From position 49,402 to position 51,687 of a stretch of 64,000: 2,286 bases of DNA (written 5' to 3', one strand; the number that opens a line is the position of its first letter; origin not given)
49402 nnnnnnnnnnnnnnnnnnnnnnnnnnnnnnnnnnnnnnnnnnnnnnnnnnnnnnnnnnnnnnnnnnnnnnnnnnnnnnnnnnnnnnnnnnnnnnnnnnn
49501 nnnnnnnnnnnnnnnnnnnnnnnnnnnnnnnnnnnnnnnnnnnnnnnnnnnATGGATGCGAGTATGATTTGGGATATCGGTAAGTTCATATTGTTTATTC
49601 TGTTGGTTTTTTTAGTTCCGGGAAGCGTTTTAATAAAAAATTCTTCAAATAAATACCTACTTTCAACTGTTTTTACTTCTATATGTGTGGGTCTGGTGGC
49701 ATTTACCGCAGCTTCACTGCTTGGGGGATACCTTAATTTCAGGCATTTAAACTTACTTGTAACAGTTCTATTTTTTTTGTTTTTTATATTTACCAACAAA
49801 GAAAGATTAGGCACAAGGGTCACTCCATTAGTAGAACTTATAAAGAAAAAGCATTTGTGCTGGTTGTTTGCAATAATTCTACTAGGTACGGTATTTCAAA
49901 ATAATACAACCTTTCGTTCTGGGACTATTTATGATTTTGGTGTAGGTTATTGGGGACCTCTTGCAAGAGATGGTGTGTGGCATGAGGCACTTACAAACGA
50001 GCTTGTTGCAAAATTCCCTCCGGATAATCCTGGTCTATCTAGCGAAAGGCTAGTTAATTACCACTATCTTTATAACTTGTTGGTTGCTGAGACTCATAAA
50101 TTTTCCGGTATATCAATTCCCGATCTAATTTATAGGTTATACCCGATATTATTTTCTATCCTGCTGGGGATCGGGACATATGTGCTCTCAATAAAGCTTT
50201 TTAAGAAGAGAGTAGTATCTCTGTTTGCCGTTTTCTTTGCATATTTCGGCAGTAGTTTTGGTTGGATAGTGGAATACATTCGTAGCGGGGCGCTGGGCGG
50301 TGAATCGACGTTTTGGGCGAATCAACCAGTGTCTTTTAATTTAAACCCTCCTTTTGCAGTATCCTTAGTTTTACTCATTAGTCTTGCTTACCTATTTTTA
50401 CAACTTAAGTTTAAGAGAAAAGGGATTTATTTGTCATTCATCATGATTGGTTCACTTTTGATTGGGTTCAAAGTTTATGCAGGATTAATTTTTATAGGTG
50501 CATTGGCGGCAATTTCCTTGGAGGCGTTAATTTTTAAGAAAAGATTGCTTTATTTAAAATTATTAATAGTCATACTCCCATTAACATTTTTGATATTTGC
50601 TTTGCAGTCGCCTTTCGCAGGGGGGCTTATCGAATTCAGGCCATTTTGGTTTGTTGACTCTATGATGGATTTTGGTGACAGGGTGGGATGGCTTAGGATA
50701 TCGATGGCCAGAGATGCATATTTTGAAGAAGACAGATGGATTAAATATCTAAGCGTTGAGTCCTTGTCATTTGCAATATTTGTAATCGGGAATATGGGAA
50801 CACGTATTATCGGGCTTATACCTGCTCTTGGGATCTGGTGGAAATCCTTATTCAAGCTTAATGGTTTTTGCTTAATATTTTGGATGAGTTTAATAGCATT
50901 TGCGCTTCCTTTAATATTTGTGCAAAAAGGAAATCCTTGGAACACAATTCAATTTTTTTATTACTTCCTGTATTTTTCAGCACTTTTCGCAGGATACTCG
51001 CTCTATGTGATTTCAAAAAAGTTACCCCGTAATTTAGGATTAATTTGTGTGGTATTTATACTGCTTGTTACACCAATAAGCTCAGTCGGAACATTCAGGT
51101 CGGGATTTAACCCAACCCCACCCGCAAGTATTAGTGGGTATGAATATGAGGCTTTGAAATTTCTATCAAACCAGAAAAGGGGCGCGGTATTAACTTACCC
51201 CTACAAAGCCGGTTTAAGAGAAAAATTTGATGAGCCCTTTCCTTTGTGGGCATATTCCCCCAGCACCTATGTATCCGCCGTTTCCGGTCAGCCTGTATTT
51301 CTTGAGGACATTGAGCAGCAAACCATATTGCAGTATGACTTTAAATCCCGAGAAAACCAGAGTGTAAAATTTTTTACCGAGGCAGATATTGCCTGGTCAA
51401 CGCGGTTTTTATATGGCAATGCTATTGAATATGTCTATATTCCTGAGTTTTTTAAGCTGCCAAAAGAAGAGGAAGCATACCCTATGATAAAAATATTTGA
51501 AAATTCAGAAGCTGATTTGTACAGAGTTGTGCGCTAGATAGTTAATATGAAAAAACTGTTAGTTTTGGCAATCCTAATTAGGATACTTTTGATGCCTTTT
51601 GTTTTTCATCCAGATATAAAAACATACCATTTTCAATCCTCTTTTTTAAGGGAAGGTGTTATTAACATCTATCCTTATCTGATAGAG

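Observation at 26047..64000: About 38-kb glycosylation super-island: at least 11 soluble glycosyltransferases plus about 17 polytopic membrane proteins, most GT-C-like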

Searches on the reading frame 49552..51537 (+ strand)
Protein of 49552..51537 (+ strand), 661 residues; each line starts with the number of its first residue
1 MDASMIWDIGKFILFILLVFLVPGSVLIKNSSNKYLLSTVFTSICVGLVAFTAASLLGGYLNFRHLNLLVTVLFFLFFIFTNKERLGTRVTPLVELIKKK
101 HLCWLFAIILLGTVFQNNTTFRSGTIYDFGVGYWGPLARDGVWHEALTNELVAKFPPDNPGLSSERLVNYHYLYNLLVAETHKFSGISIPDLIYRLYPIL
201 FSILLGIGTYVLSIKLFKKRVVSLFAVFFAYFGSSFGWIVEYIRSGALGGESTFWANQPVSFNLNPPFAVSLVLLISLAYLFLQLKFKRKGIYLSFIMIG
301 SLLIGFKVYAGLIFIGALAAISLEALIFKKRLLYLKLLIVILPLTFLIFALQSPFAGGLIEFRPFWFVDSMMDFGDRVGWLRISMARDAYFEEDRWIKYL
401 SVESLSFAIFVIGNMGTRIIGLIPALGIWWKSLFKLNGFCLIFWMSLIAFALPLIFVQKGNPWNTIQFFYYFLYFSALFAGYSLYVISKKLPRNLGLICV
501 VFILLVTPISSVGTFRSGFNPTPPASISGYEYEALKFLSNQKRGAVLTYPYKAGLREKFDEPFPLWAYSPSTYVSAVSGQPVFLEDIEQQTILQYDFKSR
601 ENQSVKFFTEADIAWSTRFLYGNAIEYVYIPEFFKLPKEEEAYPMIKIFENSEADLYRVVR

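Call 4: search_protein_families(library=pfam, proteins=[window:49552-51537:+], max_evalue=0.01)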
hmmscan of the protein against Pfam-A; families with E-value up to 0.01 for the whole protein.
window:49552-51537:+ (661 aa): 0 families

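Call 17: search_protein_families(library=ncbifam, proteins=[window:49552-51537:+], max_evalue=0.1)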
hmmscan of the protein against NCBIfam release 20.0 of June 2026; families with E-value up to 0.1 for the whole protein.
window:49552-51537:+ (661 aa): 0 families

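Call 28: search_solved_structures(query=A1, max_evalue=10)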
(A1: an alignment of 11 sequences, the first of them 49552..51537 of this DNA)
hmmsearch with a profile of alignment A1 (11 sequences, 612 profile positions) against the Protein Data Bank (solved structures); distinct sequences matched with E-value up to 10: 5.
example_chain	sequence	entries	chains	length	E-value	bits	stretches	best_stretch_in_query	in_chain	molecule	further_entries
5khu_J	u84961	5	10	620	0.79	11.3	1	504-604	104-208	Cell division cycle protein 16 homolog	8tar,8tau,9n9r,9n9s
5a31_J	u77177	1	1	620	0.94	11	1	504-604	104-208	ANAPHASE-PROMOTING COMPLEX SUBUNIT 6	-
4ui9_J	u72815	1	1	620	0.94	11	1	504-604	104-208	CELL DIVISION CYCLE PROTEIN 16 HOMOLOG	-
5g04_J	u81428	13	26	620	0.94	11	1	504-604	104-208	CELL DIVISION CYCLE PROTEIN 16 HOMOLOG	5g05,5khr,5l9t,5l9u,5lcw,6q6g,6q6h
4ui9_K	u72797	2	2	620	0.94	11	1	504-604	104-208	CELL DIVISION CYCLE PROTEIN 16 HOMOLOG | ANAPHASE-PROMOTING COMPLEX SUBUNIT 6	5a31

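Call 32: find_homologous_proteins(query=window:49552-51537:+, max_evalue=0.00001)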
Query window:49552-51537:+ (661 aa): 554 proteins with E <= 0.00001 among 8000 candidates; the best 120 are listed.
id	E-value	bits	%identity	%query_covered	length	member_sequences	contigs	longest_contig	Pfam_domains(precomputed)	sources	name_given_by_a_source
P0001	0.0e+0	1461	100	99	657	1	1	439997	-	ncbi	-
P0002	6.3e-198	678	50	98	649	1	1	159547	-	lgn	-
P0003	6.4e-196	671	51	97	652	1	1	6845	-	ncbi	-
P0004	3.6e-192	659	50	97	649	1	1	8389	-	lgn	-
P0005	9.2e-187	641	53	84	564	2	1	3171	-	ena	-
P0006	7.6e-181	621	47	99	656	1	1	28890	-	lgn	-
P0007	1.1e-177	611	48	97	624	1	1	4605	-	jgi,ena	-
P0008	1.6e-177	610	47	98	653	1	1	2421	-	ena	-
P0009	3.9e-177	609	47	99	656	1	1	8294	-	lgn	-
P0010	1.4e-176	607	44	99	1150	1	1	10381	-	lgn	-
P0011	5.3e-174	599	45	96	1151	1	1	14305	PF12979.14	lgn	-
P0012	1.0e-173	598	46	99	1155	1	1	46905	-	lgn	-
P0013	6.6e-173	595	47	99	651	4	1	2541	-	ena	-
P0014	1.1e-172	594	47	100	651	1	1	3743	-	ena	-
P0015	1.4e-171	591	47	99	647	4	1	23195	-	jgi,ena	-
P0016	2.3e-171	590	45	98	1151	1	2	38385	PF12979.14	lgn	-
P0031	1.7e-167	577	44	99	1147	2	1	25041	PF12979.14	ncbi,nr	ncbi:hypothetical protein C4577_07665 [Candidatus Parcubacteria bacterium]|nr:MAG: hypothetical prot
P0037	3.3e-166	573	44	98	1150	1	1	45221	PF12979.14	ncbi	ncbi:MAG: hypothetical protein V1808_02770 [Candidatus Daviesbacteria bacterium]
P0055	1.6e-162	561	43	94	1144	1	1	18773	PF12979.14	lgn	-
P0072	7.5e-160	552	43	98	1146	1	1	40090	PF12979.14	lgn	-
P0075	1.4e-159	551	42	99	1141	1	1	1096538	PF12979.14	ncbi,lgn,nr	ncbi:MAG: hypothetical protein PHQ59_02565 [Candidatus Daviesbacteria bacterium]|nr:hypothetical pro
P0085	6.0e-158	546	44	99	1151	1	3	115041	PF12979.14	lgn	-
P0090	1.9e-157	544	42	99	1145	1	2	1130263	PF12979.14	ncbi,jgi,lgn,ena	ncbi:MAG: hypothetical protein WCV81_01650 [Microgenomates group bacterium]|jgi:hypothetical protein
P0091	1.9e-157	544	43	99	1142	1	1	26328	PF12979.14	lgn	-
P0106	9.1e-156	538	42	99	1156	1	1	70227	PF12979.14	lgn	-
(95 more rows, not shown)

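Call 33: find_encoding_contigs(protein=P0001, flank=10000, max_places=3)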
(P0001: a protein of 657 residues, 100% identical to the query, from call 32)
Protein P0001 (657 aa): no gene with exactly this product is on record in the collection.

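Call 34: list_cluster_members(proteins=[P0001])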
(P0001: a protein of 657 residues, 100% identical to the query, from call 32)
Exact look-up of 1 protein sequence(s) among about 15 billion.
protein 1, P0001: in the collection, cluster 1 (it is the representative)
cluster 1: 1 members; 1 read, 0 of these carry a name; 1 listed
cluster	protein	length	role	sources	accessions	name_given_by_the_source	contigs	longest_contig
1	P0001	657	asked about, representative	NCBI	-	-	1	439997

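Call 47: predict_structure(alignment_id=A4)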
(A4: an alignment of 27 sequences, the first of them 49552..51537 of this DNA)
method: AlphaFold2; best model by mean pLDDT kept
length: 661 residues; sequences in the alignment: 27
mean_pLDDT: 84.5   pTM: 0.88
mean pLDDT of the five models: 84.5, 84.1, 83.2, 82.7, 80.5
residues with pLDDT >= 90: 326; 70-90: 241; 50-70: 72; < 50: 22
segments of 3 or more residues with pLDDT < 50: 86-88, 160-164, 250-253, 256-262
pLDDT, mean of each block of 10 residues (from residue 1): 83 96 88 78 96 93 90 89 55 66 92 84 72 67 85 74 49 91 94 91 96 95 95 75 64 47 71 97 90 95 92 96 93 95 92 62 81 65 86 93 87 86 89 83 95 85 81 93 94 93 87 68 83 94 90 83 80 87 78 74 92 94 92 90 95 94 81
secondary structure, 60 per line:
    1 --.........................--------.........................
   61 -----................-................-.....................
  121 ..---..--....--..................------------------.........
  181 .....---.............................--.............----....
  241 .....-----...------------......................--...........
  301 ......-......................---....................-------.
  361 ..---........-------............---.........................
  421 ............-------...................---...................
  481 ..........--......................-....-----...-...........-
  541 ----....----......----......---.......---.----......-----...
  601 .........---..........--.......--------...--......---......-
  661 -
elements in order: H3-27 H36-60 H66-81 H83-98 H100-122 E130-133 H136-153 H172-185 H189-217 H220-232 H237-245 H266-287 H290-306 H308-329 H333-352 E360-362 H366-373 H381-392 H396-432 H440-455 E456-458 H462-490 H493-514 H516-519 E525-527 H529-539 E545-548 H553-558 H565-568 H572-578 H587-592 H598-609 H613-622 E625-631 E645-650 E654-659

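Call 77: fold_search(model_id=the predicted structure, library=pdb)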
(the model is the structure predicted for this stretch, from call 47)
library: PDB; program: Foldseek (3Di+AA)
matches with E <= 10: 321; with E <= 0.001: 14
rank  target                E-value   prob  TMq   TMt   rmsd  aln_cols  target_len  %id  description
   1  7zlh_A                2.8e-07  1.00  0.39  0.39  16.4       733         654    8  Cryo-EM structure of C-mannosyltransferase CeDPY19, in apo state, bound to CMT2-Fab and anti-Fab nanobody (released 2023-01-11)
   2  7zli_A                7.7e-07  1.00  0.42  0.42  13.6       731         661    9  Cryo-EM structure of C-mannosyltransferase CeDPY19, in complex with Dol25-P-Man and bound to CMT2-Fab and anti-Fab nan (released 2023-01-11)
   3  7zlg_A                8.0e-07  1.00  0.40  0.40  12.8       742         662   10  Cryo-EM structure of C-mannosyltransferase CeDPY19, in complex with acceptor peptide and bound to CMT2-Fab and anti-Fa (released 2023-01-11)
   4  3rce_A                1.1e-06  1.00  0.44  0.43  14.1       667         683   13  Bacterial oligosaccharyltransferase PglB (released 2011-06-15)
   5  3wak                  1.3e-06  1.00  0.45  0.36  13.6       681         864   15  Crystal structure of the Archaeoglobus fulgidus oligosaccharyltransferase (O29867_ARCFU) in the apo form (released 2013-10-30)
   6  7e9s_A                1.7e-06  1.00  0.45  0.36  13.3       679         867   12  Archaeal oligosaccharyltransferase AglB from Archaeoglobus fulgidus in complex with an inhibitory peptide and a dolich (released 2021-09-08)
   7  7oci_F                2.0e-06  1.00  0.46  0.48  12.8       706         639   11  Cryo-EM structure of yeast Ost6p containing oligosaccharyltransferase complex (released 2022-02-16)
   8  5gmy_A                2.6e-06  1.00  0.44  0.36  14.1       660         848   14  Crystal structure of the Archaeoglobus fulgidus oligosaccharyltransferase (O29867_ARCFU) tethered with an acceptor pep (released 2017-02-01)
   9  3waj                  3.0e-06  1.00  0.44  0.37  13.8       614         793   15  Crystal structure of the Archaeoglobus fulgidus oligosaccharyltransferase (O29867_ARCFU) complex with Zn and sulfate (released 2013-10-30)
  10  6s7t_A                6.2e-06  1.00  0.45  0.42  14.8       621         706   10  Cryo-EM structure of human oligosaccharyltransferase complex OST-B (released 2019-12-18)
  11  8agb_A                1.4e-05  1.00  0.47  0.48  12.0       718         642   11  Structure of yeast oligosaccharylransferase complex with lipid-linked oligosaccharide bound (released 2022-12-07)
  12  8agc_A                1.5e-05  1.00  0.46  0.44  15.3       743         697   12  Structure of yeast oligosaccharylransferase complex with lipid-linked oligosaccharide and non-acceptor peptide bound (released 2022-12-07)
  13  8if8_C                1.9e-04  1.00  0.50  0.55  14.6       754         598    9  Arabinosyltransferase AftA (released 2023-05-31)
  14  8if8_B                2.2e-04  1.00  0.49  0.52  13.8       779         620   10  Arabinosyltransferase AftA (released 2023-05-31)
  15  8xv2                  1.2e-01  0.09  0.08  0.12  22.1       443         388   12  Thiamine-bound human SLC19A3 (released 2024-03-27)
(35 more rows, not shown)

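Call 86: search_protein_families(library=pfam, alignment_id=A4, max_evalue=10)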
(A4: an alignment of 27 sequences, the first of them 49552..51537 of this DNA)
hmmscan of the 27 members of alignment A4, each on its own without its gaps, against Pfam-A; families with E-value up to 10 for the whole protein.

A. member 1, window:49552-51537:+ (661 aa): 0 families

B. families by the number of members that match (of 27 scanned): 9 families
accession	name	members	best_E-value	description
PF07850.20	Renin_r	2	0.13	Renin receptor-like transmembrane spanning segment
PF11123.14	DNA_Packaging_2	2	0.24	DNA packaging protein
PF11694.13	DUF3290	1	0.088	Protein of unknown function (DUF3290)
PF21166.2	LSM12_LSM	1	0.16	LSM12, LSM domain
PF12911.12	OppC_N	1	0.17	N-terminal TM domain of oligopeptide transport permease C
PF05393.16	Hum_adeno_E3A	1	0.32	Human adenovirus early E3A glycoprotein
PF11446.13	DUF2897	1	1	Protein of unknown function (DUF2897)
PF13980.11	UPF0370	1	2.4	Uncharacterised protein family (UPF0370)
PF09990.14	DUF2231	1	8.8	Predicted membrane protein (DUF2231)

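Call 102: search_protein_representatives(alignment_id=A4)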
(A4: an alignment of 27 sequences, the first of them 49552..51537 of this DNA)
Query: 27 sequences, 643 profile positions. Proteins with E-value up to 0.001 (for the whole library): 1763; up to 1e-10: 1353; up to 1e-30: 933. The best 150 are listed.
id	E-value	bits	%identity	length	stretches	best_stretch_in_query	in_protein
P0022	3.3e-266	901.4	-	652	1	2-642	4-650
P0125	1.2e-252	856.6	-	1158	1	2-642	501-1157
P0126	3.9e-240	815.3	-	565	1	78-642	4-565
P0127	7.6e-232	787.9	-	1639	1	5-642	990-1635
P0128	4.0e-214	729.4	-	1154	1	2-639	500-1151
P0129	7.5e-213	725.2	-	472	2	84-327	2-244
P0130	9.1e-207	705.1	-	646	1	1-642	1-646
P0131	3.4e-202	689.9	-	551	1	84-642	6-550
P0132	9.2e-197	672.0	-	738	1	2-642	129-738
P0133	9.2e-193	658.8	-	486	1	2-466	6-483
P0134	3.1e-188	643.8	-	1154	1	4-641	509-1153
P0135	1.5e-182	625.0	-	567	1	2-556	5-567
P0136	3.3e-180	617.3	-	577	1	76-641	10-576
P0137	4.4e-180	616.9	-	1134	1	2-641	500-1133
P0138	1.6e-173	595.2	-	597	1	83-641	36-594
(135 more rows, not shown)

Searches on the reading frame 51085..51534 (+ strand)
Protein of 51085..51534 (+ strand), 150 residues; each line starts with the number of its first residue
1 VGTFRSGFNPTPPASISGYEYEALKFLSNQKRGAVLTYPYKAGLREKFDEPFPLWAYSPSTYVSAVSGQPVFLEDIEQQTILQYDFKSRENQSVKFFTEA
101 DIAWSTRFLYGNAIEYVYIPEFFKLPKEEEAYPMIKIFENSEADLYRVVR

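Call 108: search_solved_structures(query=A9, max_evalue=10, show_alignments=3)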
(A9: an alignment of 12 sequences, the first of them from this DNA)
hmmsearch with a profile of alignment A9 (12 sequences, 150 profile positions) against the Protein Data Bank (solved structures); distinct sequences matched with E-value up to 10: 1.
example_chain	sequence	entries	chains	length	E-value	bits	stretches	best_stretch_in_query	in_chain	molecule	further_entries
3vu0_A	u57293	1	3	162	0.62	13.2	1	55-131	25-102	Putative uncharacterized protein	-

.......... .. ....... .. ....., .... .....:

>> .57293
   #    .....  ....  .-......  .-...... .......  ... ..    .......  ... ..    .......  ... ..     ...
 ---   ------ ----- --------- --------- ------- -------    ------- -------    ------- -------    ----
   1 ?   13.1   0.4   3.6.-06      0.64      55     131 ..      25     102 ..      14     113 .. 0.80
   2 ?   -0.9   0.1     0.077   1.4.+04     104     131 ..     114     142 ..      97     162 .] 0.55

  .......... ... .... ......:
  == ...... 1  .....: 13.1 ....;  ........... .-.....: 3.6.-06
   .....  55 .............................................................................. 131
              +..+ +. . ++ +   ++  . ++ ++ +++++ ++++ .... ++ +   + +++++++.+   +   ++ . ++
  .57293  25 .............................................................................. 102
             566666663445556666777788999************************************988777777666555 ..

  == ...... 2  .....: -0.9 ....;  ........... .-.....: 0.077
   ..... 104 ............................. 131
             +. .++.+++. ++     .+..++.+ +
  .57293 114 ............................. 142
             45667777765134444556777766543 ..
